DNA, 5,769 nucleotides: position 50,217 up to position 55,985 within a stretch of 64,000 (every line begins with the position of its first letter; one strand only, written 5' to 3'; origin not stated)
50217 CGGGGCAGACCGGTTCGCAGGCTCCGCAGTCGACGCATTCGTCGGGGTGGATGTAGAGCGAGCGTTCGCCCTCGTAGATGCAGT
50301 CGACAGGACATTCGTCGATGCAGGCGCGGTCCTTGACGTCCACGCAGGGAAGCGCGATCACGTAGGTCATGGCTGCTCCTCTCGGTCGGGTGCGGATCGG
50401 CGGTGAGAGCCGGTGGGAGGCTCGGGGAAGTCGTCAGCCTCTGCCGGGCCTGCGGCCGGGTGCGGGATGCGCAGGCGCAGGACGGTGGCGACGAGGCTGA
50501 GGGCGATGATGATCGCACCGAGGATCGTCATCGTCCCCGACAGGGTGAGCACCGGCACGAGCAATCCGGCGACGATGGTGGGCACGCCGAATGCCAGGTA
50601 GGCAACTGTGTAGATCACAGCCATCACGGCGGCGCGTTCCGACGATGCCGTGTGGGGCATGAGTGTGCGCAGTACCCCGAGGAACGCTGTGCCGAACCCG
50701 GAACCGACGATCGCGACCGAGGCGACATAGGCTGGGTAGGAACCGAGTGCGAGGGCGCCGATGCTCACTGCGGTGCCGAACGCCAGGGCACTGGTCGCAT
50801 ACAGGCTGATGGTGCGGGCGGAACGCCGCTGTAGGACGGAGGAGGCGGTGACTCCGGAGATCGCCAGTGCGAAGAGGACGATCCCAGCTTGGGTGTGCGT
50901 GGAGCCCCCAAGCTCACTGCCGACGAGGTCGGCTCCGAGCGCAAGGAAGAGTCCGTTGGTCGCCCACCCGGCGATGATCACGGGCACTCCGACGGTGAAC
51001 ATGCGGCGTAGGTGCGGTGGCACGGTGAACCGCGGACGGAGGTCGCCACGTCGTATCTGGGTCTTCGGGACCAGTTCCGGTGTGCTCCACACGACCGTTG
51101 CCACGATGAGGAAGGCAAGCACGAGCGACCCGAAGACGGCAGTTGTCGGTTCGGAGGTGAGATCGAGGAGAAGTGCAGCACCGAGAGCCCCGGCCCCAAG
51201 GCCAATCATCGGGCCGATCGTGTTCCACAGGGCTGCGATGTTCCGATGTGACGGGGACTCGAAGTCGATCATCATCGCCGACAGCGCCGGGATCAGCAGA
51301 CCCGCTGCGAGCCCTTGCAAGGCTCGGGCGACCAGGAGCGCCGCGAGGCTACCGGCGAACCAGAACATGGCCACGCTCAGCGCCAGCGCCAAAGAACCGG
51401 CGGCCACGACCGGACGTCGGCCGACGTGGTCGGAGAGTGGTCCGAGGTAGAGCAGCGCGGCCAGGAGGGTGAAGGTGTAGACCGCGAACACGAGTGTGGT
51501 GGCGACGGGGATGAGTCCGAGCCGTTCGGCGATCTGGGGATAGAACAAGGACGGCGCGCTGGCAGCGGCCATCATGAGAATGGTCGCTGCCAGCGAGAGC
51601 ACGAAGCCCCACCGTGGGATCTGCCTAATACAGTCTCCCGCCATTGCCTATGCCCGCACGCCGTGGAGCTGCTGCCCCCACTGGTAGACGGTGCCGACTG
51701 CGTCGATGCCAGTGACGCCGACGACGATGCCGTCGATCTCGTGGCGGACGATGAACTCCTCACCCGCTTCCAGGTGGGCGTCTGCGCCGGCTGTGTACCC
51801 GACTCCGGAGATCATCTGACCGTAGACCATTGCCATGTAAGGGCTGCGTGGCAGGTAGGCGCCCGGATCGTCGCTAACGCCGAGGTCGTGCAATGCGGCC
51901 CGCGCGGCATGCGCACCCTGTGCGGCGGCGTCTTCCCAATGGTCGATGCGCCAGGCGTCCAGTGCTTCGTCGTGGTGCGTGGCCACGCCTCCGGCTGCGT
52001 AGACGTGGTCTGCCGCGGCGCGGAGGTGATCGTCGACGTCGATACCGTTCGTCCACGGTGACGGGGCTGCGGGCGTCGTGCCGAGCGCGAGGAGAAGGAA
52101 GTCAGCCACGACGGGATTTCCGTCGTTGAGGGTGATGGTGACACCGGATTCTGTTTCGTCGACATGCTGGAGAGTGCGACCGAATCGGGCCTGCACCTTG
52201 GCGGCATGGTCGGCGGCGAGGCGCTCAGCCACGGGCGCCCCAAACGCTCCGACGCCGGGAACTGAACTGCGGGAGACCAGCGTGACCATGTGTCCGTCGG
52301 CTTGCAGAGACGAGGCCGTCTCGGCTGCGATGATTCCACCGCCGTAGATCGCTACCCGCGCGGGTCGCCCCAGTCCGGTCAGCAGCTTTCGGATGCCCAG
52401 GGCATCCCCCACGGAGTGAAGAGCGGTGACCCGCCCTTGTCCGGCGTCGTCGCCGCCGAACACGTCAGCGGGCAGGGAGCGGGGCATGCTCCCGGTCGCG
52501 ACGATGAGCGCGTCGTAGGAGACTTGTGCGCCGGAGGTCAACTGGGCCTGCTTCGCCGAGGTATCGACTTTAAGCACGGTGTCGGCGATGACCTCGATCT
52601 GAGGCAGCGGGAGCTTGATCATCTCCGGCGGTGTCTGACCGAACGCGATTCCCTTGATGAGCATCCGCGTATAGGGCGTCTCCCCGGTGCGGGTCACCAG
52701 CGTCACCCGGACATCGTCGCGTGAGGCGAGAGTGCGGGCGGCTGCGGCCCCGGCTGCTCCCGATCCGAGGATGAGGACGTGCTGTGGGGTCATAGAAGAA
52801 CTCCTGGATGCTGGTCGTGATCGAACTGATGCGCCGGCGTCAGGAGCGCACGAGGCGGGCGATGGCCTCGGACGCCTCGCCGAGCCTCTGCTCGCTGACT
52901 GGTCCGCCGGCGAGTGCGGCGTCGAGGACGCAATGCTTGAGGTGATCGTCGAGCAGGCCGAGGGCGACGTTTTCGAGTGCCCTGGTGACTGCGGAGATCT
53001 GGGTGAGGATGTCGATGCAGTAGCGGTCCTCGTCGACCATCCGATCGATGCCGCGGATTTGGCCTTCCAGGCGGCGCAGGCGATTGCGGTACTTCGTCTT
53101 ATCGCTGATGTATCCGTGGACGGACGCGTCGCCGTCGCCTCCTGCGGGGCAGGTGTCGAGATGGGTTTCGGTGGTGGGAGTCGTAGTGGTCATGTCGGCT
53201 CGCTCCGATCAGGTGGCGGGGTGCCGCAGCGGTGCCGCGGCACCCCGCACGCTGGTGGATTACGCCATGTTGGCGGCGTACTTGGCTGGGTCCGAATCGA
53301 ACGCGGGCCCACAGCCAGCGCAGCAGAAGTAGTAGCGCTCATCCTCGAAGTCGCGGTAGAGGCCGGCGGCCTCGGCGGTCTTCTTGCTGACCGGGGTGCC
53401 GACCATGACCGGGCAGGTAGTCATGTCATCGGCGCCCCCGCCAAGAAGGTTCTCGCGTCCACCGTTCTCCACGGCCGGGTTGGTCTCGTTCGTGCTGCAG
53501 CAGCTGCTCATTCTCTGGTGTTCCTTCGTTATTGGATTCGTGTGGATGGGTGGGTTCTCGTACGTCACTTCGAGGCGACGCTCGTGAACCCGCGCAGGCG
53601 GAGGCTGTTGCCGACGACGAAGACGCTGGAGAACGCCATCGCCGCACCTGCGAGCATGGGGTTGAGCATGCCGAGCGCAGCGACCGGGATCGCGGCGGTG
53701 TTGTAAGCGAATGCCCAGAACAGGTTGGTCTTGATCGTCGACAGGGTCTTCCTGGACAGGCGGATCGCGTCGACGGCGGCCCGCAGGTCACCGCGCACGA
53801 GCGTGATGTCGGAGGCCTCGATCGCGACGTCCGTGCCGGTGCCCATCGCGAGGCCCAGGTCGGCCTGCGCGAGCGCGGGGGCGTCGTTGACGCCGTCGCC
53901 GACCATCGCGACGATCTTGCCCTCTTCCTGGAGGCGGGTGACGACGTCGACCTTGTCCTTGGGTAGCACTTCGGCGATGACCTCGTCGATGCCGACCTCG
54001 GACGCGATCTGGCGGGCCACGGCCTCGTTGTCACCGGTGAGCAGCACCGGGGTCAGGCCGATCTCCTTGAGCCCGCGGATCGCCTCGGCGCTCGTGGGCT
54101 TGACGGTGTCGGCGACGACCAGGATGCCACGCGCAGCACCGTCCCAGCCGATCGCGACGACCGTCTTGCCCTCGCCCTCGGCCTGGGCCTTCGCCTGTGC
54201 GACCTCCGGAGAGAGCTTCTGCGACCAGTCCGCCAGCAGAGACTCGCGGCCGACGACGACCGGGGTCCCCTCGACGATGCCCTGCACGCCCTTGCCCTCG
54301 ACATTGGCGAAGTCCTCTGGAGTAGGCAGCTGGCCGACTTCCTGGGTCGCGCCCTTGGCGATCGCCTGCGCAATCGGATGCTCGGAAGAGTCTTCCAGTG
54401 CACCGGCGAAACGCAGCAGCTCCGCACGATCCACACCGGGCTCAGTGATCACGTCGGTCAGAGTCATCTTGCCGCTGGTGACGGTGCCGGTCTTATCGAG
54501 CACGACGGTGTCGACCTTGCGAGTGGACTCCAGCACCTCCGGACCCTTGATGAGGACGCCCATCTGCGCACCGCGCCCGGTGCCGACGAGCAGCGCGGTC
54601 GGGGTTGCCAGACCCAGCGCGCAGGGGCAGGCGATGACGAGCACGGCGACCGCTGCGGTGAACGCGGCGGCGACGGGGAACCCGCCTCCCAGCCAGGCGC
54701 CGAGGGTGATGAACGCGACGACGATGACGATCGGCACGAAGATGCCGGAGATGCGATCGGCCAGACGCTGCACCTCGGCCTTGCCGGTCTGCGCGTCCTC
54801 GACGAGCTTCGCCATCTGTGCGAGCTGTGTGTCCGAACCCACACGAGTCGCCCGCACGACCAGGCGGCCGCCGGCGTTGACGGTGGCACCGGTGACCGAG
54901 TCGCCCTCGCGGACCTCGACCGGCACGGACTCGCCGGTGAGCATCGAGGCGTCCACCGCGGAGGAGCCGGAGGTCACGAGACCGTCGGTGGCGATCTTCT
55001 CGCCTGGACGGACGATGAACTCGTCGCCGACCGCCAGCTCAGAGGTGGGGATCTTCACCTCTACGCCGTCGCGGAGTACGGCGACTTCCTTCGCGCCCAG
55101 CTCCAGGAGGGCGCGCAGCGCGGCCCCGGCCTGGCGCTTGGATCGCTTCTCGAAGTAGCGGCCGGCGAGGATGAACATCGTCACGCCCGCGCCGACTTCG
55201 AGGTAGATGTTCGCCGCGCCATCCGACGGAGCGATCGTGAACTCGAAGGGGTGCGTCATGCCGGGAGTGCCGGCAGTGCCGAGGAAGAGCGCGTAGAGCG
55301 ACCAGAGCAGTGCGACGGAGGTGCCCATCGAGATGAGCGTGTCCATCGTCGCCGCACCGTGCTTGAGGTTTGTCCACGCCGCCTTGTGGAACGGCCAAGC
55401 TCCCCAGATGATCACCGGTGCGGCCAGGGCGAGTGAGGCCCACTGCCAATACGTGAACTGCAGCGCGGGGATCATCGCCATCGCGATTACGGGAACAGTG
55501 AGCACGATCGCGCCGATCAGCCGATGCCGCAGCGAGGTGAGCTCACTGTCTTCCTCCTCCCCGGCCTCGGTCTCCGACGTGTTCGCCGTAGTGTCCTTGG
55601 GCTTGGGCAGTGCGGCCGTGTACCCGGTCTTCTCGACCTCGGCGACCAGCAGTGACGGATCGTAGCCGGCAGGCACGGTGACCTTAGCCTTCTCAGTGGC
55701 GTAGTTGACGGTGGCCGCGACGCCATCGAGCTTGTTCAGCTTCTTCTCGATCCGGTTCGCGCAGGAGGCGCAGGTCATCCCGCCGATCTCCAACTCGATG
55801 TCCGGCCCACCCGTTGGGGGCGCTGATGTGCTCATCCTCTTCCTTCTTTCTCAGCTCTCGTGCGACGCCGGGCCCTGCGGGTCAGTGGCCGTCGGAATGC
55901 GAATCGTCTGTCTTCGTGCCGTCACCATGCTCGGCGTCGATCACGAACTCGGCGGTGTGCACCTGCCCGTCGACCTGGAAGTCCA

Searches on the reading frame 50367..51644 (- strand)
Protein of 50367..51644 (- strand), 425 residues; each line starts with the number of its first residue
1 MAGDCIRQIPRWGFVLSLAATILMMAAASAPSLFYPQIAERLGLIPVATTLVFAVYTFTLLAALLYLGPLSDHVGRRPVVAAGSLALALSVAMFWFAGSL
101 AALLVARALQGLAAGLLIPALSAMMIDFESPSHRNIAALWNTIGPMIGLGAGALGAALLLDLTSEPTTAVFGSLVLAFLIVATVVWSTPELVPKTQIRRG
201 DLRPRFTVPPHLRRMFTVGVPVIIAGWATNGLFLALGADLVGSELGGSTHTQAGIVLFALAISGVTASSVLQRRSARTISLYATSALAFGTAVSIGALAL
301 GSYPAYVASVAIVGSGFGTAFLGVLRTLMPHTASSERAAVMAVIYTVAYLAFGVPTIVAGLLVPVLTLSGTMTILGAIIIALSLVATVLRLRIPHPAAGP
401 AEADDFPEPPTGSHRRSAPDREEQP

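Call 33: search_protein_families(library=ncbifam, proteins=[window:50367-51644:-], max_evalue=0.01)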
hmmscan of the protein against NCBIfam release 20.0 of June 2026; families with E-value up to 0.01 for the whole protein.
window:50367-51644:- (425 aa): 23 families
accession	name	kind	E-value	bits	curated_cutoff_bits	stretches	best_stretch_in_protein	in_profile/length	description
NF012177.1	tet_MFS_42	exception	6.9e-13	48.6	850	1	55-180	44-170/411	tetracycline efflux MFS transporter Tet(42)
TIGR00880.1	2_A_01_02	superfamily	3.6e-09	36.9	131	1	54-186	5-138/141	multidrug resistance protein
NF007782.0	PRK10473.1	subfamily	6.5e-09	35.3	417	1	35-395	26-380/394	MdtL family multidrug efflux MFS transporter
TIGR00710.1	efflux_Bcr_CflA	subfamily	9.7e-09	35.1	200.9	1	35-383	28-378/385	Bcr/CflA family efflux MFS transporter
TIGR00895.1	2A0115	subfamily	2.9e-08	33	418.55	1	30-184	35-189/398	aromatic acid/H+ symport family MFS transporter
NF008314.0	PRK11102.1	equivalog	1e-07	31.6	303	1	35-376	33-374/396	Bcr/CflA family multidrug efflux MFS transporter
NF011932.2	PRK15403.1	equivalog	3.3e-07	29.8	700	1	55-117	53-115/402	multidrug efflux MFS transporter MdtM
NF011571.1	PRK14995.1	subfamily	8.2e-07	28.1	701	1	37-199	31-189/493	SmvA family efflux MFS transporter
NF008654.0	PRK11652.1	equivalog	1.8e-06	27.1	479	1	33-289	27-282/397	multidrug efflux MFS transporter EmrD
NF033134.0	cmlA_floR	equivalog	2.9e-06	27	450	1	36-188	34-188/388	CmlA/FloR family chloramphenicol efflux MFS transporter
TIGR00881.1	2A0104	subfamily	3.5e-05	23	407.75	1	36-182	19-169/379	phosphoglycerate transporter protein PgtP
NF011931.1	PRK15402.1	subfamily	0.00017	20.6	439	1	63-165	60-163/401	MdfA family multidrug efflux MFS transporter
NF033896.2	MFS_LfrA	equivalog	0.00021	20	825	1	21-195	28-199/504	efflux MFS transporter LfrA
TIGR00898.1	2A0119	subfamily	0.00026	19.9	550.75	1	47-149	126-228/506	cation transport protein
TIGR00711.1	efflux_EmrB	subfamily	0.00027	19.8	230.2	1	34-138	24-128/485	DHA2 family efflux MFS transporter permease subunit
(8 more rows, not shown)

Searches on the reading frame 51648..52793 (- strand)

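Call 76: search_protein_families(library=pfam, proteins=[window:51648-52793:-], max_evalue=0.001)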
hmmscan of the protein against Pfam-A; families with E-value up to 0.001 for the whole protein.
window:51648-52793:- (381 aa): 11 families
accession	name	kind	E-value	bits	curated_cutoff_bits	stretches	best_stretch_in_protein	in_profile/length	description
PF07992.20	Pyr_redox_2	-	6.5e-40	137.8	26.1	1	5-293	2-291/291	Pyridine nucleotide-disulphide oxidoreductase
PF00070.33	Pyr_redox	-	1.5e-12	48.2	22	1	146-224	1-81/82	Pyridine nucleotide-disulphide oxidoreductase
PF02558.23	ApbA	-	2.9e-07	30.6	22.2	0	6-40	1-32/150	Ketopantoate reductase PanE/ApbA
PF13454.12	NAD_binding_9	-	2.5e-06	28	21.8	0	183-239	97-154/155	FAD-NAD(P)-binding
PF01266.30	DAO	-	2.1e-05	24.6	27.9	0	6-36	2-31/353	FAD dependent oxidoreductase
PF13738.12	Pyr_redox_3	-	4e-05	23.5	30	0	146-243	166-271/305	Pyridine nucleotide-disulphide oxidoreductase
PF13450.12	NAD_binding_8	-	5.2e-05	23.9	21.9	0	8-33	1-25/68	NAD(P)-binding Rossmann-like domain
PF13241.12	NAD_binding_7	-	5.3e-05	24.2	22.1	0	145-177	8-40/104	Putative NAD(P)-binding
PF03435.24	Sacchrp_dh_NADP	-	8.2e-05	23.4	25.1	0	6-38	1-34/129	Saccharopine dehydrogenase NADP binding domain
PF03486.20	HI0933_like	-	0.0007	19.6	50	0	5-36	2-32/244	HI0933-like protein Rossmann domain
PF00890.30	FAD_binding_2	-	0.00086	19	20.4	0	5-38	1-33/414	FAD binding domain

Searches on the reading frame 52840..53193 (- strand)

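Call 76: search_protein_families(library=pfam, proteins=[window:52840-53193:-], max_evalue=0.001)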
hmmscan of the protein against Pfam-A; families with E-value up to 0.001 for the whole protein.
window:52840-53193:- (117 aa): 1 family
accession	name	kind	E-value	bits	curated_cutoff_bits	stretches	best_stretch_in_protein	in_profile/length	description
PF02583.22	Trns_repr_metal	-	6.3e-29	100.6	22.8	1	31-112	1-77/78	Metal-sensitive transcriptional repressor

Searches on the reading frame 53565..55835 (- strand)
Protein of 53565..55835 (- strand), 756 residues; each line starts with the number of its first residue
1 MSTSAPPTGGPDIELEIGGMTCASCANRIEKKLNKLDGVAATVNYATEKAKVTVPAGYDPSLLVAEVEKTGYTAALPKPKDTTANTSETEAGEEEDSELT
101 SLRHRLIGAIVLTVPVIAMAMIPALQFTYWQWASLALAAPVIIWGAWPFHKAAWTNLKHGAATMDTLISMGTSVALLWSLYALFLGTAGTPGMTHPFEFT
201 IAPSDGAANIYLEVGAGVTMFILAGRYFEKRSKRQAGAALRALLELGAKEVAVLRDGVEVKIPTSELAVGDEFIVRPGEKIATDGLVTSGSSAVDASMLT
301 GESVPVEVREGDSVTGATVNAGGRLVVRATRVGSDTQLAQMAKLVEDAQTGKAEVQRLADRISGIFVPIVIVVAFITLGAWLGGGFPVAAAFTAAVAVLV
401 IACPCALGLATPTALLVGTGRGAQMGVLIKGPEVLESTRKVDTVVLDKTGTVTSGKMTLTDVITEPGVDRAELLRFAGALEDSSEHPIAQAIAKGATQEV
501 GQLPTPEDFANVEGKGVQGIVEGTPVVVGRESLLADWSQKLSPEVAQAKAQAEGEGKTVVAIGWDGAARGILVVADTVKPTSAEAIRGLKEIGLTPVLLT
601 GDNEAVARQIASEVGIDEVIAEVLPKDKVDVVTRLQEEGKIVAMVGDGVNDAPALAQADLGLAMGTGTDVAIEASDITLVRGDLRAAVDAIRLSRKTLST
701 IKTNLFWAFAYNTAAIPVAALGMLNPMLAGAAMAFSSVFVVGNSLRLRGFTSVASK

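Call 76: search_protein_families(library=pfam, proteins=[window:53565-55835:-], max_evalue=0.001)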
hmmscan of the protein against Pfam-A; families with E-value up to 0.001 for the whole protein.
window:53565-55835:- (756 aa): 4 families
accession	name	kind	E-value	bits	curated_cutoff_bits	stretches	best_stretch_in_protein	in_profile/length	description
PF00122.25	E1-E2_ATPase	-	2.1e-56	190.7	28.1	1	246-424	2-180/181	E1-E2 ATPase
PF00702.32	Hydrolase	-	5.3e-34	118.7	26.4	1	441-659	1-191/191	haloacid dehalogenase-like hydrolase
PF00403.32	HMA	-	3.1e-13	50.3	24.8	1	15-73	2-62/62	Heavy-metal-associated domain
PF08282.18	Hydrolase_3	-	2.2e-05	24.8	20.9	0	634-678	198-242/255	haloacid dehalogenase-like hydrolase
